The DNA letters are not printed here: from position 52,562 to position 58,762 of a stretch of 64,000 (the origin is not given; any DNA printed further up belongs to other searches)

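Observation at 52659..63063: Two translationally coupled giant surface proteins sharing a conserved C-terminal tail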

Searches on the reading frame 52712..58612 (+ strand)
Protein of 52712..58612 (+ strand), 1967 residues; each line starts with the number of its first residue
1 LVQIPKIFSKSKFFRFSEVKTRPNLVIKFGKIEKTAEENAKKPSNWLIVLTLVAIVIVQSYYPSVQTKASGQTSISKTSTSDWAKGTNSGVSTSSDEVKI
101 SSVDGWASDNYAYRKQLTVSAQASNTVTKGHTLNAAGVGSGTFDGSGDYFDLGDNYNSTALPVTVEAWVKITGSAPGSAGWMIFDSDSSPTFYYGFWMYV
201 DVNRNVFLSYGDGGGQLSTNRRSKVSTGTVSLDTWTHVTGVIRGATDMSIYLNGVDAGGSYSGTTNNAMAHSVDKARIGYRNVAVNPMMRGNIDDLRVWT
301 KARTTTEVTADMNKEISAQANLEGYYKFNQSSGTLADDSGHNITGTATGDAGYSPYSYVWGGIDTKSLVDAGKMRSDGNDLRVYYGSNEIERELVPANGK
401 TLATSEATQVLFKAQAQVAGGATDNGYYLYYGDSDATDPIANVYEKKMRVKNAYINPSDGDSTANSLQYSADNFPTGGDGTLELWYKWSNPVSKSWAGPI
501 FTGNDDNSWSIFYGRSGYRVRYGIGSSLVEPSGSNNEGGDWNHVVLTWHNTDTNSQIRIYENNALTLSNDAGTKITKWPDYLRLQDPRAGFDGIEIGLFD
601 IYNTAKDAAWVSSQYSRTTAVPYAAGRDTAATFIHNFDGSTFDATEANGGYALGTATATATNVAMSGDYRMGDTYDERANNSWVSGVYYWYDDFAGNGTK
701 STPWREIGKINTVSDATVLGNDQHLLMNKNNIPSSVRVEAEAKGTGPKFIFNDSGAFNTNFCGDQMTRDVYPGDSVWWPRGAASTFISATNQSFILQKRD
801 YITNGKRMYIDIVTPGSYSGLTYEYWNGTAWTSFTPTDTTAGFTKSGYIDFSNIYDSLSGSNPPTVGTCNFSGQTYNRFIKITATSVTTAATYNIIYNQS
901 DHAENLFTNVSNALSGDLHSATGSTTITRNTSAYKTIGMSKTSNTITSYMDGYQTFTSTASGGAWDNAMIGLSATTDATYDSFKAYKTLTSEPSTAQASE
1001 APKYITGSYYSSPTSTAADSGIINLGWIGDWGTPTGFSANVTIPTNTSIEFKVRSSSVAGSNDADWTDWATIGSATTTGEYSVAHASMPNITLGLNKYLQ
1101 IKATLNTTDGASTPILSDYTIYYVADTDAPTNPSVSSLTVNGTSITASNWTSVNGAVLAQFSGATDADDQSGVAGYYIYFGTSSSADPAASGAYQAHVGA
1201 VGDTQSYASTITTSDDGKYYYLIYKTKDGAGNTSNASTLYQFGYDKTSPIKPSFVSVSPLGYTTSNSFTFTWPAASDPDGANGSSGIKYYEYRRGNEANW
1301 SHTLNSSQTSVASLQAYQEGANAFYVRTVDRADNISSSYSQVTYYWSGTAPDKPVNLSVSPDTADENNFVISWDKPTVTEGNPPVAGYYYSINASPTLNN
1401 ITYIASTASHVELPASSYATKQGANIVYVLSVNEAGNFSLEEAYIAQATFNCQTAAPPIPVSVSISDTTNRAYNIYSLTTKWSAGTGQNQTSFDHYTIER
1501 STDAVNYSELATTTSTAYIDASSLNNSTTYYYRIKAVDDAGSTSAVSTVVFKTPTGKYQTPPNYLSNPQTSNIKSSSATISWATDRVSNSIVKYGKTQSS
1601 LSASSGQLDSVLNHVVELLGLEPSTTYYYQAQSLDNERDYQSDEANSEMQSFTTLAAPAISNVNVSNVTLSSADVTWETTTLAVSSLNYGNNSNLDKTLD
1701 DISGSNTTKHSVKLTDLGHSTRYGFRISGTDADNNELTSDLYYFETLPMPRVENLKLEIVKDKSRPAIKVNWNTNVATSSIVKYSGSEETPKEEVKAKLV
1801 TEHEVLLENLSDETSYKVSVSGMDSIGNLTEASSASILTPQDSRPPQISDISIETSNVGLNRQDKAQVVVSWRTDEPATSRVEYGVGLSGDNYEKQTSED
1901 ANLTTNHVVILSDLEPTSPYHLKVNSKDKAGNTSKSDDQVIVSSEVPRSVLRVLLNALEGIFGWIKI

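Call 7: search_protein_families(library=pfam, proteins=[window:52712-58612:+], max_evalue=0.01)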
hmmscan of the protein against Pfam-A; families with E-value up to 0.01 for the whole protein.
window:52712-58612:+ (1967 aa): 5 families
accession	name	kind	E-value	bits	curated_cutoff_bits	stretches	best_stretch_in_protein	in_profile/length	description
PF16656.11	Pur_ac_phosph_N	-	1e-18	68.1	30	4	1572-1654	10-93/93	Purple acid Phosphatase, N-terminal domain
PF00041.27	fn3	-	7.4e-15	55.4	25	0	1659-1731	2-70/84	Fibronectin type III domain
PF25059.1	FN3_DSCAM-DSCAML_C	-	2.5e-08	34.6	39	0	1902-1935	40-73/89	DSCAM/DSCAML C-terminal Fn3-like domain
PF24421.1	Ig_J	-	3.6e-06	27.4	29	1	1749-1835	9-97/104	Tip attachment protein J, Ig-like domain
PF16655.11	PhoD_N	-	0.00025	22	30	0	1511-1543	53-82/90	PhoD-like phosphatase, N-terminal domain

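Call 19: search_protein_families(library=ncbifam, proteins=[window:52712-58612:+], max_evalue=0.01)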
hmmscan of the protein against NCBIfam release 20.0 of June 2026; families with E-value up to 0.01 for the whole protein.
window:52712-58612:+ (1967 aa): 2 families
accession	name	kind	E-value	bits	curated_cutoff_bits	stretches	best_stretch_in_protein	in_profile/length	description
NF045522.1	MXAN_2561_fam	equivalog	2.4e-06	27.2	150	2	1777-1843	193-261/304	MXAN_2561 family MXYO-CTERM-anchored protein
NF047446.1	barrel_OmpL47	domain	0.0081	16.6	40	0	1284-1337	15-60/68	OmpL47-type beta-barrel domain-containing protein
